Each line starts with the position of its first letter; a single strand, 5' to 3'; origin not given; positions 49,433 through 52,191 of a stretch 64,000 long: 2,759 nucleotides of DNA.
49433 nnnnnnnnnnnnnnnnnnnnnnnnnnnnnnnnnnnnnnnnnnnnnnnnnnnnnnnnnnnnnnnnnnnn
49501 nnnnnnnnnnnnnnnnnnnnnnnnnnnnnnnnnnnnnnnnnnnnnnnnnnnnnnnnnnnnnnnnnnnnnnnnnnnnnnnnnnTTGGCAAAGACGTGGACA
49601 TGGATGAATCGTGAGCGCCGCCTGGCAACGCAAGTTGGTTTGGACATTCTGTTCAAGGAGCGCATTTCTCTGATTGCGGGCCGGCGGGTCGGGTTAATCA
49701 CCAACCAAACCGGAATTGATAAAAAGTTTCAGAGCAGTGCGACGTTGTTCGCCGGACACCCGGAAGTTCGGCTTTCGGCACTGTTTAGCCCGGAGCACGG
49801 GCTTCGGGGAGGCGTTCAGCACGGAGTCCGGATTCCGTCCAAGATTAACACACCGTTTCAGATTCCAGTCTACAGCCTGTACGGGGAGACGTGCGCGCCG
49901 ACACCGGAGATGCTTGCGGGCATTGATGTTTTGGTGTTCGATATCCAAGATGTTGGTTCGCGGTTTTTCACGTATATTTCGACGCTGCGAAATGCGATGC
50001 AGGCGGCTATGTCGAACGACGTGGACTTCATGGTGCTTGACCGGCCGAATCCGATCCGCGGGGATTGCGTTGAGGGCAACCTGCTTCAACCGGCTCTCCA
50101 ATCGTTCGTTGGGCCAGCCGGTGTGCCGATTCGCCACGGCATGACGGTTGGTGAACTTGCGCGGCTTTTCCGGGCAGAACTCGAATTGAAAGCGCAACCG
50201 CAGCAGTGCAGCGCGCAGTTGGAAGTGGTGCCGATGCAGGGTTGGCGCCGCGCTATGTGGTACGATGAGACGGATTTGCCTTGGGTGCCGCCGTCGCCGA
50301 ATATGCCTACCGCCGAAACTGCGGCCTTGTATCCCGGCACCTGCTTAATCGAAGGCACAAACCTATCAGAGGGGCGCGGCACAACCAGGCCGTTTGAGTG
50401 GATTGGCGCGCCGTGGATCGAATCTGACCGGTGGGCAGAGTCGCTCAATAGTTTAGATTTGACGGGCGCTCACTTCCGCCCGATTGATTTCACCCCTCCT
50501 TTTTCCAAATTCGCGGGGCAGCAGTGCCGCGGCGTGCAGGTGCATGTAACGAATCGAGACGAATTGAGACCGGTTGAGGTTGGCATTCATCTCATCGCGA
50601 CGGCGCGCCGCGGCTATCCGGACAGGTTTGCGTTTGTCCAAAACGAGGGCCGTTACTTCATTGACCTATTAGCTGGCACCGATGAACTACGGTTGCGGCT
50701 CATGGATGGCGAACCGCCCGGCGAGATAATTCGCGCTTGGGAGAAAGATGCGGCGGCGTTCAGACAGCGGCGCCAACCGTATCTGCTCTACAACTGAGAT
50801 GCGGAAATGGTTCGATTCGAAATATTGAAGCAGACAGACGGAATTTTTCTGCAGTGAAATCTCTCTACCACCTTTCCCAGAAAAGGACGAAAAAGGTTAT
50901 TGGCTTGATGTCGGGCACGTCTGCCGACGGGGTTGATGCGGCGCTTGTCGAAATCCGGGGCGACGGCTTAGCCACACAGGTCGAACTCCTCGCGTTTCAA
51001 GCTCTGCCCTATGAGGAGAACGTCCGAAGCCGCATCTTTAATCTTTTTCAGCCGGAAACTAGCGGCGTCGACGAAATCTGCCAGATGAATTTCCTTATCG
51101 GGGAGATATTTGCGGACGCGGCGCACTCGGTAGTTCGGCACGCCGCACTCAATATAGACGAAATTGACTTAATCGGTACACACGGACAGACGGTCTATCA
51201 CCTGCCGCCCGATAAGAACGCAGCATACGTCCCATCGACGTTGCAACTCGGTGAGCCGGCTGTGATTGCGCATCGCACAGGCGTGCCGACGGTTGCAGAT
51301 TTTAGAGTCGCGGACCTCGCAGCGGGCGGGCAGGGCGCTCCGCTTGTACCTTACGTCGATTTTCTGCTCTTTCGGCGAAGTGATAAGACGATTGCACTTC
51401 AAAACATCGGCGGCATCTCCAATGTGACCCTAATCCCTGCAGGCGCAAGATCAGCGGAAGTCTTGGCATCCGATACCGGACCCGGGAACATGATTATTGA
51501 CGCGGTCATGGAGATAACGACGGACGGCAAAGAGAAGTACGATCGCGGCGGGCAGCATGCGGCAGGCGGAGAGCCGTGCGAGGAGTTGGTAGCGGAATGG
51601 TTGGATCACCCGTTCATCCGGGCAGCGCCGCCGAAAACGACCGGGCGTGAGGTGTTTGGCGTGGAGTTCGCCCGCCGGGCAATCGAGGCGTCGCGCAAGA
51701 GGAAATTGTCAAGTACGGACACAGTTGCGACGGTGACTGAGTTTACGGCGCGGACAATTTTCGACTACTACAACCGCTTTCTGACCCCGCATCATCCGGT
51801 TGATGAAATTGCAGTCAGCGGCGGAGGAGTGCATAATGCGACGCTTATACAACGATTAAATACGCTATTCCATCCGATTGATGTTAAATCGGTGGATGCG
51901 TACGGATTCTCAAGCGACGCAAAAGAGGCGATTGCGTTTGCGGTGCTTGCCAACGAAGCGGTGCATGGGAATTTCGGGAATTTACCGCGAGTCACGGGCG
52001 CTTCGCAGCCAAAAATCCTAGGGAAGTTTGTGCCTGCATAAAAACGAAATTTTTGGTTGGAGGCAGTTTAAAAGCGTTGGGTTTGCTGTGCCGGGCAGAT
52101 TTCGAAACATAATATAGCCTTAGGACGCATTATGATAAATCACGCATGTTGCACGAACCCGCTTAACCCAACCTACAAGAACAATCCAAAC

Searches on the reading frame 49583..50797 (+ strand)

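Call 92: search_protein_families(library=pfam, proteins=[window:49583-50797:+], max_evalue=0.00001)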
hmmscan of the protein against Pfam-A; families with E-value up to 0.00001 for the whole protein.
window:49583-50797:+ (404 aa): 2 families
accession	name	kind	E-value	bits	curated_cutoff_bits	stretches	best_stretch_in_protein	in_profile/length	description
PF07075.17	NamZ_N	-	8.8e-82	273.8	26.9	1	36-244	1-202/203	Exo-beta-N-acetylmuramidase NamZ, N-terminal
PF20732.2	NamZ_C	-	9.8e-59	198.9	25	1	249-403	2-152/152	Exo-beta-N-acetylmuramidase NamZ, C-terminal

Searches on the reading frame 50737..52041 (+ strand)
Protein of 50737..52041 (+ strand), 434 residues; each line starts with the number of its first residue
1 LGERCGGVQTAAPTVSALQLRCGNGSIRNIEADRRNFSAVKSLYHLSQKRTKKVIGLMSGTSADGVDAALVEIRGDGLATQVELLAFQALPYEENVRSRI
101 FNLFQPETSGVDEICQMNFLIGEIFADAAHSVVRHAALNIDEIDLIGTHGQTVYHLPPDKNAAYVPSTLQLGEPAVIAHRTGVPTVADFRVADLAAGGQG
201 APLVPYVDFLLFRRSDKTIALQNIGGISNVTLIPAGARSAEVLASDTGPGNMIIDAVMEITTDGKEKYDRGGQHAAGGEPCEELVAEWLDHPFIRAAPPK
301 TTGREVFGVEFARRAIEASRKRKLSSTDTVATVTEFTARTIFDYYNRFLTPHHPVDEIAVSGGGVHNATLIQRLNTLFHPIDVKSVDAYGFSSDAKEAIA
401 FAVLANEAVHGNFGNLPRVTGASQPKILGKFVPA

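Call 12: search_protein_families(library=pfam, proteins=[window:50737-52041:+])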
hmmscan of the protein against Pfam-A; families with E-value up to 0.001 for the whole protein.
window:50737-52041:+ (434 aa): 1 family
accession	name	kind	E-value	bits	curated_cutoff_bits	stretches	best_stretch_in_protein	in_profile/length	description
PF03702.20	AnmK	-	5.2e-102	342.1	24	1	53-433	2-366/367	Anhydro-N-acetylmuramic acid kinase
